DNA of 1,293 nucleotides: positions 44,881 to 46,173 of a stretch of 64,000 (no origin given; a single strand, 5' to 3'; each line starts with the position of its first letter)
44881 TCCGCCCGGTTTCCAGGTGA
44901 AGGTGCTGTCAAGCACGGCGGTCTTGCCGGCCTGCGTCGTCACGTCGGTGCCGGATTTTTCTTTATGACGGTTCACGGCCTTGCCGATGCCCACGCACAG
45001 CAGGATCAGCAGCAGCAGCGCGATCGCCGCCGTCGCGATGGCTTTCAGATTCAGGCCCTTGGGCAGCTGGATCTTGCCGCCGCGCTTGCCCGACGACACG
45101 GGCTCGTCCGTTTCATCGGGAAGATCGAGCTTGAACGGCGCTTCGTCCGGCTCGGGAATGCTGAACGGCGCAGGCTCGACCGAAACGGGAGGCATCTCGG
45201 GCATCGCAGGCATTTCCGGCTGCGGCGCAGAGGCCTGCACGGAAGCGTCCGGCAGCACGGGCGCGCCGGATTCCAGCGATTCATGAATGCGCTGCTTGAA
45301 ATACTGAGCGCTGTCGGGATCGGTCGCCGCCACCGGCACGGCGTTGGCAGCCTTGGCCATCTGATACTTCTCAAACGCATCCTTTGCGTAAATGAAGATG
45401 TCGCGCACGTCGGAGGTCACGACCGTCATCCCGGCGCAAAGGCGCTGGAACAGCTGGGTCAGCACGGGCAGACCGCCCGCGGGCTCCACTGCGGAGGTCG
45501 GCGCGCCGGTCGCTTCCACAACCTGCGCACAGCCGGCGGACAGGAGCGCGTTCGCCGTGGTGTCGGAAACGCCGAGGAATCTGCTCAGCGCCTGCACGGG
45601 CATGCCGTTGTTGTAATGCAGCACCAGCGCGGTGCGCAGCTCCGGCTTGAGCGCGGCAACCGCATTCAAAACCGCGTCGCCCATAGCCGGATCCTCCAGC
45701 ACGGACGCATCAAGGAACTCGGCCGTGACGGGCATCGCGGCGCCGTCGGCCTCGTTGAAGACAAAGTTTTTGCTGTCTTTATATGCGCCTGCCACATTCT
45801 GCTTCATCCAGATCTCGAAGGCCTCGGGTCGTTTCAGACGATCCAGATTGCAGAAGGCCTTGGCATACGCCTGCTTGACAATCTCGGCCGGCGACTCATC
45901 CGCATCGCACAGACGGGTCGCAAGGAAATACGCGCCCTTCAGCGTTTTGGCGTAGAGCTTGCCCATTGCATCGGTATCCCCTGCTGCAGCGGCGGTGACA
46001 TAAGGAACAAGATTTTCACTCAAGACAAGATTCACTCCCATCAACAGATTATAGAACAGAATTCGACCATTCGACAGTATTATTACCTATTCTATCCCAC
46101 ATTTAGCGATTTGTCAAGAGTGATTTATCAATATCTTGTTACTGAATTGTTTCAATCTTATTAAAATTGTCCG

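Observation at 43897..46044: Membrane-tethered sigma-like sensor: ECF-sigma domain fused via a TM helix to WG repeats and an SH3b domain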

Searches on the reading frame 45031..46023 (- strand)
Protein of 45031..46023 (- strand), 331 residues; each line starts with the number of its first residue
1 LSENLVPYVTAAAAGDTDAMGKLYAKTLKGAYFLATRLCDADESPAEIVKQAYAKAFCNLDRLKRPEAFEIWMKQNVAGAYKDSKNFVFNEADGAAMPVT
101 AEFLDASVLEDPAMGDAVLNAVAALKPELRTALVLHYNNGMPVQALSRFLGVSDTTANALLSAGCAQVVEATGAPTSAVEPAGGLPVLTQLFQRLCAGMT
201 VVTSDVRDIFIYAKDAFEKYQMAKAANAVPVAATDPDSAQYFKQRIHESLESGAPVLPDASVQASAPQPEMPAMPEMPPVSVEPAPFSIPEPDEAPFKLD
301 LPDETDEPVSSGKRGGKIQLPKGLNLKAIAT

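Call 27: predict_structure(alignment_id=A2)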
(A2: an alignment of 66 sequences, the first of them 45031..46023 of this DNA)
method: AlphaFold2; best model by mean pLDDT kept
length: 331 residues; sequences in the alignment: 66
mean_pLDDT: 79.0   pTM: 0.69
mean pLDDT of the five models: 79.0, 78.6, 77.4, 76.7, 75.5
residues with pLDDT >= 90: 200; 70-90: 38; 50-70: 22; < 50: 71
segments of 3 or more residues with pLDDT < 50: 253-319
pLDDT, mean of each block of 10 residues (from residue 1): 83 96 97 97 96 97 94 96 92 70 92 97 97 96 95 94 95 89 87 97 96 97 89 70 78 45 35 41 38 36 36 39 53 41
secondary structure, 60 per line:
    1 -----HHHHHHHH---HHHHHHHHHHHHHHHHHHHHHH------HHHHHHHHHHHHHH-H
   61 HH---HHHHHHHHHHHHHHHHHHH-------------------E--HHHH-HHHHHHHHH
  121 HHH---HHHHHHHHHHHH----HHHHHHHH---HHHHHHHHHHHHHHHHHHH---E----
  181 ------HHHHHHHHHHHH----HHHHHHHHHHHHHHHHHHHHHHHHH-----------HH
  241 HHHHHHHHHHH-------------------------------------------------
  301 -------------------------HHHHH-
elements in order: H6-13 H17-38 H45-58 H66-84 H107-110 H112-123 H127-138 H143-150 H154-172 H187-198 H203-227 H239-251 H326-330

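Call 31: fold_search(model_id=the predicted structure, library=pdb)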
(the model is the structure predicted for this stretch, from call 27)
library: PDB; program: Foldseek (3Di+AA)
matches with E <= 10: 224; with E <= 0.001: 3
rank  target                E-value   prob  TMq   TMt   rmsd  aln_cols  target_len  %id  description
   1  1or7_A                4.6e-04  1.00  0.24  0.42  19.8       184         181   18  Crystal Structure of Escherichia coli sigmaE with the Cytoplasmic Domain of its Anti-sigma RseA (released 2003-04-15)
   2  5wuq_B                5.1e-04  1.00  0.36  0.69   7.4       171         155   15  Crystal structure of SigW in complex with its anti-sigma RsiW, a zinc binding form (released 2017-03-29)
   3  5wur_A                7.3e-04  1.00  0.35  0.68   7.4       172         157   14  Crystal structure of SigW in complex with its anti-sigma RsiW, an oxdized form (released 2017-03-29)
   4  5wuq_A                1.6e-03  1.00  0.35  0.68   7.9       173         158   14  Crystal structure of SigW in complex with its anti-sigma RsiW, a zinc binding form (released 2017-03-29)
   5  5uxx_C                3.5e-03  1.00  0.31  0.59   9.2       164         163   15  Co-crystal structure of the sigma factor RpoE in complex with the anti-sigma factor NepR from Bartonella quintana (released 2018-02-28)
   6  8z6g_D                4.0e-03  1.00  0.22  0.40  14.2       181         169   17  the AlgU-MucAcyto complex structure in Pseudomonas aeruginosa (released 2024-05-08)
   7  1or7_B                4.2e-03  1.00  0.24  0.46  15.3       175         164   17  Crystal Structure of Escherichia coli sigmaE with the Cytoplasmic Domain of its Anti-sigma RseA (released 2003-04-15)
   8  8z6g_B                5.0e-03  1.00  0.22  0.42  14.5       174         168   18  the AlgU-MucAcyto complex structure in Pseudomonas aeruginosa (released 2024-05-08)
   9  6jbq_F                7.9e-03  1.00  0.22  0.38  26.9       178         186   17  CryoEM structure of Escherichia coli sigmaE transcription initiation complex containing 5nt of RNA (released 2019-05-29)
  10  9m9e_F                9.5e-03  1.00  0.18  0.33  23.2       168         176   20  Structural Basis of Pausing During Transcription Initiation in Mycobacterium tuberculosis (released 2026-01-14)
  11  5uxx_A                1.0e-02  1.00  0.31  0.59   9.2       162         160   15  Co-crystal structure of the sigma factor RpoE in complex with the anti-sigma factor NepR from Bartonella quintana (released 2018-02-28)
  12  9n9q_C                1.0e-02  0.98  0.21  0.27  42.1       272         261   13  Cryo-EM structure of the RNA-guided transcription complex (released 2025-12-24)
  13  6in7_B                1.1e-02  1.00  0.23  0.43  18.2       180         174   19  Crystal structure of AlgU in complex with MucA(cyto) (released 2019-07-24)
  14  4cxf_A                2.5e-02  1.00  0.33  0.64   6.0       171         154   18  Structure of CnrH in complex with the cytosolic domain of CnrY (released 2014-04-30)
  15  4nqw_A                2.5e-02  1.00  0.26  0.52  10.2       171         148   16  Structure of Mycobacterium tuberculosis extracytoplasmic function sigma factor SigK in complex with the cytosolic doma (released 2014-01-22)
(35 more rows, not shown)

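Call 66: search_solved_structures(query=A2, max_evalue=0.01, show_alignments=4)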
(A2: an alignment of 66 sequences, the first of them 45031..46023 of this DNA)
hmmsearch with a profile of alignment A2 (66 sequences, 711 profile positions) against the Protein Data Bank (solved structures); distinct sequences matched with E-value up to 0.01: 8.
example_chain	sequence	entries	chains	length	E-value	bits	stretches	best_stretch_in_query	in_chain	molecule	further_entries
9m9d_F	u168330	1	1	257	8.3e-06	27.7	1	31-168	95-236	ECF RNA polymerase sigma factor SigE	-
9m9e_F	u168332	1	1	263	8.8e-06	27.6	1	31-168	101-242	ECF RNA polymerase sigma factor SigE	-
5wuq_A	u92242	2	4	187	8.9e-06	27.5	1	10-155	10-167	ECF RNA polymerase sigma factor SigW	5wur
9m98_F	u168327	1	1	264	8.9e-06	27.5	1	31-168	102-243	ECF RNA polymerase sigma factor SigE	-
2kq8_A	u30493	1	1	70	2.5e-05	26.1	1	647-708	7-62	Cell wall hydrolase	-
9ovi_A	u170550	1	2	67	9.8e-05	24.1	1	642-708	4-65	Conserved domain protein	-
5xe7_A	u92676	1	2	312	0.0015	20.2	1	113-176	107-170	ECF RNA polymerase sigma factor SigJ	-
2krs_A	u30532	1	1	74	0.0038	18.8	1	647-706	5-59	Probable enterotoxin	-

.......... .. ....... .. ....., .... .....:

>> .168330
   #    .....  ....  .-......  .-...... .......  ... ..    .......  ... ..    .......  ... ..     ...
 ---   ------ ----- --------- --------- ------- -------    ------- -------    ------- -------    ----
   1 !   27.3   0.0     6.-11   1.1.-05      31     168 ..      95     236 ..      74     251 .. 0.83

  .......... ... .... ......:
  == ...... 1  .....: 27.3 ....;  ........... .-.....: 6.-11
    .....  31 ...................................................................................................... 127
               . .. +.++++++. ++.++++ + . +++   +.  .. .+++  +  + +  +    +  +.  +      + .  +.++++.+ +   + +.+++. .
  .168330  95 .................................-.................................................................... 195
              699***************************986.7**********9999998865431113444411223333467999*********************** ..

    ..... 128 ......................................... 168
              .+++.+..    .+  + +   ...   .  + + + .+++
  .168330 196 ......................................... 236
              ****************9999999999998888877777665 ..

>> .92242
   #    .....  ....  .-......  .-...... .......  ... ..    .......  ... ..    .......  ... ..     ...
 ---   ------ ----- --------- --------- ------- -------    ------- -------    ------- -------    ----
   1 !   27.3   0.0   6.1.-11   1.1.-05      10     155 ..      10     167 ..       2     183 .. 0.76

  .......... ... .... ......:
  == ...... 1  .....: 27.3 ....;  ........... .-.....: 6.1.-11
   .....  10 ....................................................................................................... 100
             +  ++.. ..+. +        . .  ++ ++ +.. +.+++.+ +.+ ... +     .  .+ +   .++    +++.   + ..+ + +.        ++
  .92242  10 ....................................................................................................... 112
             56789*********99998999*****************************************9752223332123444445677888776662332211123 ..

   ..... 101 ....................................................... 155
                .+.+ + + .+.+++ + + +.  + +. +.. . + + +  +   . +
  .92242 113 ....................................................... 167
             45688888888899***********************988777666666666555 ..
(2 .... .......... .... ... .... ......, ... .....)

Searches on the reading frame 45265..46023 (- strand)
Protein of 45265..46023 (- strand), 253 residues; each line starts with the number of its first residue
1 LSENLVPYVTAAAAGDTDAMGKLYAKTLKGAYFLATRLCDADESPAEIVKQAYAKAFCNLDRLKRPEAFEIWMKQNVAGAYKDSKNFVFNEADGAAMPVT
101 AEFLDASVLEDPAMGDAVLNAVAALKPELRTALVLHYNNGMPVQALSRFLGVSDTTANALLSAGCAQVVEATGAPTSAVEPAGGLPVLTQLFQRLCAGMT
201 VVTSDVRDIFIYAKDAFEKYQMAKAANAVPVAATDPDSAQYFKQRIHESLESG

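Call 29: search_protein_representatives(protein=window:45265-46023:-)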
Query: 253 residues. Proteins with E-value up to 0.001 (for the whole library): 2069; up to 1e-10: 65; up to 1e-30: 30. The best 150 are listed.
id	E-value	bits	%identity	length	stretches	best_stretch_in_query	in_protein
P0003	2.1e-138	475.6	90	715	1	1-251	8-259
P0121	2.5e-69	249.7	55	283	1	1-227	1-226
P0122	4.6e-67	242.3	51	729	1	2-239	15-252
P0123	4.0e-66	239.2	54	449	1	1-230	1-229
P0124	3.2e-65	236.2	49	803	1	1-241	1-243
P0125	2.4e-63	230.1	51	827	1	1-225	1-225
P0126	4.3e-62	226.0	50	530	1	1-230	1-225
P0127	1.8e-60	220.7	49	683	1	6-227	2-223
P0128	1.7e-58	214.3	44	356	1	1-227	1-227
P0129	8.6e-58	211.9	46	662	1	1-231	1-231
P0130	4.8e-53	196.4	46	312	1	2-224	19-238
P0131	5.7e-53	196.2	45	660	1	1-224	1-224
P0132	6.0e-53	196.1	48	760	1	1-227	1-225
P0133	4.5e-51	189.9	44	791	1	1-219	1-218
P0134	4.6e-50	186.7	43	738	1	1-221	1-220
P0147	1.5e-34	136.0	33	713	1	1-222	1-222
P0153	2.0e-19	86.5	34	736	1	8-195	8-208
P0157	1.5e-16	77.0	28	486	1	3-210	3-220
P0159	3.4e-14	69.3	30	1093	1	4-192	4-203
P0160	3.8e-14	69.2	29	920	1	4-215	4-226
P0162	6.5e-14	68.4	28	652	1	9-237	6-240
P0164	3.9e-13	65.8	32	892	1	9-168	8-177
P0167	9.6e-13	64.6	33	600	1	7-215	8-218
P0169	3.8e-12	62.6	32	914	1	3-160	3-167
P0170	3.8e-12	62.6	33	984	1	3-162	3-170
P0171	8.0e-12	61.6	30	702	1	9-195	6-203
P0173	9.9e-12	61.3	33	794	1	9-171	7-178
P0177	3.2e-11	59.6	33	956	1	3-169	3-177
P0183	7.0e-11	58.5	30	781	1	4-162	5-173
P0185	1.1e-10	57.8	28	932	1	9-216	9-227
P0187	1.4e-10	57.5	34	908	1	9-192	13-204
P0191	1.9e-10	57.1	31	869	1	4-170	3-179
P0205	5.2e-10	55.6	27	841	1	10-232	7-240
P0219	2.1e-09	53.7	25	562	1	2-214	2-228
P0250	7.5e-09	51.8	26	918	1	9-236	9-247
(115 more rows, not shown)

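Call 33: list_cluster_members(proteins=[P0153, P0157, P0159, P0160, P0162, P0164, P0167, P0170, P0185, P0124])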
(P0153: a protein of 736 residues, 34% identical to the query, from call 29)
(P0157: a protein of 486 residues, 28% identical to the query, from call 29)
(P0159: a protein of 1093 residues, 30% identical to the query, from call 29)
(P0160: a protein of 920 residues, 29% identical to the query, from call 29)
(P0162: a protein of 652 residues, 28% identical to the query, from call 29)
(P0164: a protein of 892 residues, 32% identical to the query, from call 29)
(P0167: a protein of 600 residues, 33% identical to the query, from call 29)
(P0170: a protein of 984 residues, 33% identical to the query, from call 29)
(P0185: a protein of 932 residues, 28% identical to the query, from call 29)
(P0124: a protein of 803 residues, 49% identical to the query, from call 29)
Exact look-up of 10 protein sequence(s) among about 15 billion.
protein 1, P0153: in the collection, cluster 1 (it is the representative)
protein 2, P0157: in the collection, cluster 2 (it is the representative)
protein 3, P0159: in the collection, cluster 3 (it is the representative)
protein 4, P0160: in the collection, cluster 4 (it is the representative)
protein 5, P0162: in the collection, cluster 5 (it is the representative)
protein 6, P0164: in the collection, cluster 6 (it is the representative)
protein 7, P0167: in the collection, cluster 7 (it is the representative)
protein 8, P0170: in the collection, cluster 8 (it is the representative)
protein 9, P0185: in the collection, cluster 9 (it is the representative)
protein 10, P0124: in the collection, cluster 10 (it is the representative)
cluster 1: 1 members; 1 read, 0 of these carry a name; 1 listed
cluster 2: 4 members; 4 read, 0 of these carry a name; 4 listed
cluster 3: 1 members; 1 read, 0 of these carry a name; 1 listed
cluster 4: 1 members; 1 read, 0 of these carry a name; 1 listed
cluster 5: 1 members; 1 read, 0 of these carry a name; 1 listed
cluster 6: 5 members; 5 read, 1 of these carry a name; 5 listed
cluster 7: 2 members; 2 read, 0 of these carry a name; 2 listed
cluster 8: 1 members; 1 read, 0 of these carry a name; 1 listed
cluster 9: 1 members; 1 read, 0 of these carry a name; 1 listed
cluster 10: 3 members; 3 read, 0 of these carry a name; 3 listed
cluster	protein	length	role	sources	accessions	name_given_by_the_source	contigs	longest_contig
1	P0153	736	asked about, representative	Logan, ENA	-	-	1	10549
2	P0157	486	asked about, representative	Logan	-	-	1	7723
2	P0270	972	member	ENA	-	-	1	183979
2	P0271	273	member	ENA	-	-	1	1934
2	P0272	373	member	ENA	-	-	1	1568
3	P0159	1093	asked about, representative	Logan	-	-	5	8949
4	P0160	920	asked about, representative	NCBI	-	-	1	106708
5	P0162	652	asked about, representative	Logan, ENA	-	-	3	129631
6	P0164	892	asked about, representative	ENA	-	-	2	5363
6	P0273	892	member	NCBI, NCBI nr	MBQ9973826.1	MAG: sigma-70 family RNA polymerase sigma factor [Oscillospiraceae bacterium] | sigma-70 family RNA polymerase sigma factor [Oscillospiraceae bacterium]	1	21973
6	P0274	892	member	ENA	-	-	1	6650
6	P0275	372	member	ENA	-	-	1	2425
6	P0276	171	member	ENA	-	-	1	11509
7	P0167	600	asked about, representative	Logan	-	-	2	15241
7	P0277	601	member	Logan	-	-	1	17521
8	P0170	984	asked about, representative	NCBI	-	-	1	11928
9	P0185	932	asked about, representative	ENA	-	-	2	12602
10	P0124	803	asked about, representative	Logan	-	-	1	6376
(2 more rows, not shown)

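Call 35: search_protein_families(library=pfam, alignment_id=A4, max_evalue=0.001)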
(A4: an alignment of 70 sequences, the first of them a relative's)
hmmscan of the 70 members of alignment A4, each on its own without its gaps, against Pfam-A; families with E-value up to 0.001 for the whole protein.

A. member 1, P0153 (736 aa): 4 families
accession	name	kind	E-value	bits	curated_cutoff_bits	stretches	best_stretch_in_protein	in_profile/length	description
PF04542.20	Sigma70_r2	-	8e-12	45.2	24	1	23-89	1-69/71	Sigma-70 region 2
PF08281.18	Sigma70_r4_2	-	2.8e-11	43.3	25.7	1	127-178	3-54/54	Sigma-70, region 4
PF04545.22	Sigma70_r4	-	4.2e-08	33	24.1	1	132-179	2-49/50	Sigma-70, region 4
PF07638.17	Sigma70_ECF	-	0.00017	22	21.1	0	4-182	3-183/185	ECF sigma factor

B. families by the number of members that match (of 70 scanned): 41 families (the first 25 are shown)
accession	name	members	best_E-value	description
PF08281.18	Sigma70_r4_2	68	1.4e-17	Sigma-70, region 4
PF04542.20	Sigma70_r2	62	4.5e-18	Sigma-70 region 2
PF04545.22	Sigma70_r4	59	1.1e-13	Sigma-70, region 4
PF07638.17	Sigma70_ECF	50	1e-11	ECF sigma factor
PF13384.12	HTH_23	21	1.9e-06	Homeodomain-like domain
PF00196.25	GerE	11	1.3e-05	Bacterial regulatory proteins, luxR family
PF13306.12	LRR_5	6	7.2e-98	BspA type Leucine rich repeat region (6 copies)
PF13240.11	Zn_Ribbon_1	6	1.6e-07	zinc-ribbon domain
PF14903.11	WG_beta_rep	5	1.5e-24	WG containing repeat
PF04297.20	UPF0122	5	8.3e-06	Putative helix-turn-helix protein, YlxM / p13 like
PF13542.12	HTH_Tnp_ISL3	5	0.0002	Helix-turn-helix domain of transposase family ISL3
PF13518.12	HTH_28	4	5.9e-06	Helix-turn-helix domain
PF02001.22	DUF134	4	3.5e-05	Protein of unknown function DUF134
PF13248.11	Zn_ribbon_3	3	8.1e-08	zinc-ribbon domain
PF07374.17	DUF1492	2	0.00012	Protein of unknown function (DUF1492)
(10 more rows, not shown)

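Call 58: find_encoding_contigs(protein=P0147, flank=8000, max_places=2)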
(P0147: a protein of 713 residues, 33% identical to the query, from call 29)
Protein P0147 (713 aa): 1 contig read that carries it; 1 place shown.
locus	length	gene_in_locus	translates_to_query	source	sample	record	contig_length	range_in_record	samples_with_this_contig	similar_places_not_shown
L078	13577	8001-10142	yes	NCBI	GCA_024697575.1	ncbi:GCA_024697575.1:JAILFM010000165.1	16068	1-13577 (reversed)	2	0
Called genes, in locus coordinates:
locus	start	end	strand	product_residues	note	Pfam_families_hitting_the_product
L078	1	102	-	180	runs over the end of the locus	PF10688:Imp-YgjV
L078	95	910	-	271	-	-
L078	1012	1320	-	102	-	PF06949:DUF1292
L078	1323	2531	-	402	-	PF01098:FTSW_RODA_SPOVE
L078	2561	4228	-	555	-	-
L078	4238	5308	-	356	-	PF13303:PTS_EIIC_2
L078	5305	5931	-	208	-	PF00657:Lipase_GDSL, PF13472:Lipase_GDSL_2, PF04311:DUF459 (weak)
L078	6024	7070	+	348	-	PF05050:Methyltransf_21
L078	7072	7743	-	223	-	PF02811:PHP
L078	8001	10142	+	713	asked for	PF07653:SH3_2 (faint), PF14903:WG_beta_rep (faint), PF08239:SH3_3 (weak)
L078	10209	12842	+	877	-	PF01411:tRNA-synt_2c, PF07973:tRNA_SAD, PF02272:DHHA1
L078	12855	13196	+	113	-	PF11969:DcpS_C, PF01230:HIT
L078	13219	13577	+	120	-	?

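Call 59: find_encoding_contigs(protein=P0133, flank=8000, max_places=2)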
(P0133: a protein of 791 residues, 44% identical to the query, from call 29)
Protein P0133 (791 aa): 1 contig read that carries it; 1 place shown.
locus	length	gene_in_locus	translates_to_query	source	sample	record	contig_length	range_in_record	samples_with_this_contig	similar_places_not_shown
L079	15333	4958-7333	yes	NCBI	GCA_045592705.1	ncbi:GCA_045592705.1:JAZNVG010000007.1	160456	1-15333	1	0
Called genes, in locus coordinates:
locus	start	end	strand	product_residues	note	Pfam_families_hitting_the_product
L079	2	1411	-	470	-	?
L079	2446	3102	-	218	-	PF02811:PHP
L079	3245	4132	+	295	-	PF03419:Peptidase_U4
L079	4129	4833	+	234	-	PF04542:Sigma70_r2, PF04545:Sigma70_r4, PF01381:HTH_3 (weak)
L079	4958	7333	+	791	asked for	PF08281:Sigma70_r4_2 (weak), PF14903:WG_beta_rep (faint), PF08239:SH3_3 (weak)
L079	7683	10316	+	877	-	PF01411:tRNA-synt_2c, PF07973:tRNA_SAD, PF02272:DHHA1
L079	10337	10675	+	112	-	PF11969:DcpS_C, PF01230:HIT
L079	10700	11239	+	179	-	PF00156:Pribosyltran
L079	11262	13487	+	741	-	PF03772:Competence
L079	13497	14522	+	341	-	PF06144:DNA_pol3_delta, PF21694:DNA_pol3_delta_C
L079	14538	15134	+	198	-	PF13331:DUF4093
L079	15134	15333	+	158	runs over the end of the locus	PF02542:YgbB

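Call 63: list_cluster_members(proteins=[P0169, P0171, P0173, P0177, P0183, P0187, P0191, P0205, P0250, P0219])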
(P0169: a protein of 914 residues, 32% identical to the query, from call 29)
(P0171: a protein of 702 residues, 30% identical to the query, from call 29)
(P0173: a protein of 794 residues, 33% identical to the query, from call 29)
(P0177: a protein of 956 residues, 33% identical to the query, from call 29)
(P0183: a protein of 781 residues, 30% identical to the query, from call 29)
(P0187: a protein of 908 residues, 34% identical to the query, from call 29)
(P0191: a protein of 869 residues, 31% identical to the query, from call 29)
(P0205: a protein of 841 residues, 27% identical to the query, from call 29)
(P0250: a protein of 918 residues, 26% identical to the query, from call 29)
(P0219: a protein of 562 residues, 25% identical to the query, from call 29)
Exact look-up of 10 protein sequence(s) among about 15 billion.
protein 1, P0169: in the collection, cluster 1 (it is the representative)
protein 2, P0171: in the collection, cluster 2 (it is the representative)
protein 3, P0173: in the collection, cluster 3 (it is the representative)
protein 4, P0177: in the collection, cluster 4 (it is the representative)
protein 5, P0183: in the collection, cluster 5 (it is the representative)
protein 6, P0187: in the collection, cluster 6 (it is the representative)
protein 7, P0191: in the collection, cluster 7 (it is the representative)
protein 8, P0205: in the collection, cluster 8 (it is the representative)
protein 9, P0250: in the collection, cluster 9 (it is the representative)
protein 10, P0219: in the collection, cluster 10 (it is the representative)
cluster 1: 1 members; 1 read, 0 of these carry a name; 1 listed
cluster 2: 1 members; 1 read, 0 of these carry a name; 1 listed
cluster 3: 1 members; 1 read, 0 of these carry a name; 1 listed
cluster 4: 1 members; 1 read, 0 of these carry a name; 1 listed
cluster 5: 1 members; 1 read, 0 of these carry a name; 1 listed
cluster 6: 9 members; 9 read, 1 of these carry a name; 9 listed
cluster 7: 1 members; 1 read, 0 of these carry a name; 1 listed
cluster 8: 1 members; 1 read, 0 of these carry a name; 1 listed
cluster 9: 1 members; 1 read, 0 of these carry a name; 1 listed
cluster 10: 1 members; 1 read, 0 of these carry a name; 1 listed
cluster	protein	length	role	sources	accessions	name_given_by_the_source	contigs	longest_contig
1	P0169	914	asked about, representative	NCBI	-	-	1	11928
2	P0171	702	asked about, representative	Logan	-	-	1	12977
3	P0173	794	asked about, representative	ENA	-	-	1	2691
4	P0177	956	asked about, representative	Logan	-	-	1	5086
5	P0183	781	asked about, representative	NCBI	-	-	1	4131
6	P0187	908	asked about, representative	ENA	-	-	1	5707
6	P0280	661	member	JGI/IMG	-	hypothetical protein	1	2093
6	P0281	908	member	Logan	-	-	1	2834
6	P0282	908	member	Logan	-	-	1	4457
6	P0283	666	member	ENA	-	-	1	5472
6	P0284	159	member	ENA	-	-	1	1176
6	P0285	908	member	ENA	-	-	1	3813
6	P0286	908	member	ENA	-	-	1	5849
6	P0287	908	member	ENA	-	-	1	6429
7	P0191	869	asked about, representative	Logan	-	-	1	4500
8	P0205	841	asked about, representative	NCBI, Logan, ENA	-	-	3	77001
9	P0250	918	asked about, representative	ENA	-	-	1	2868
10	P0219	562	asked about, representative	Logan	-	-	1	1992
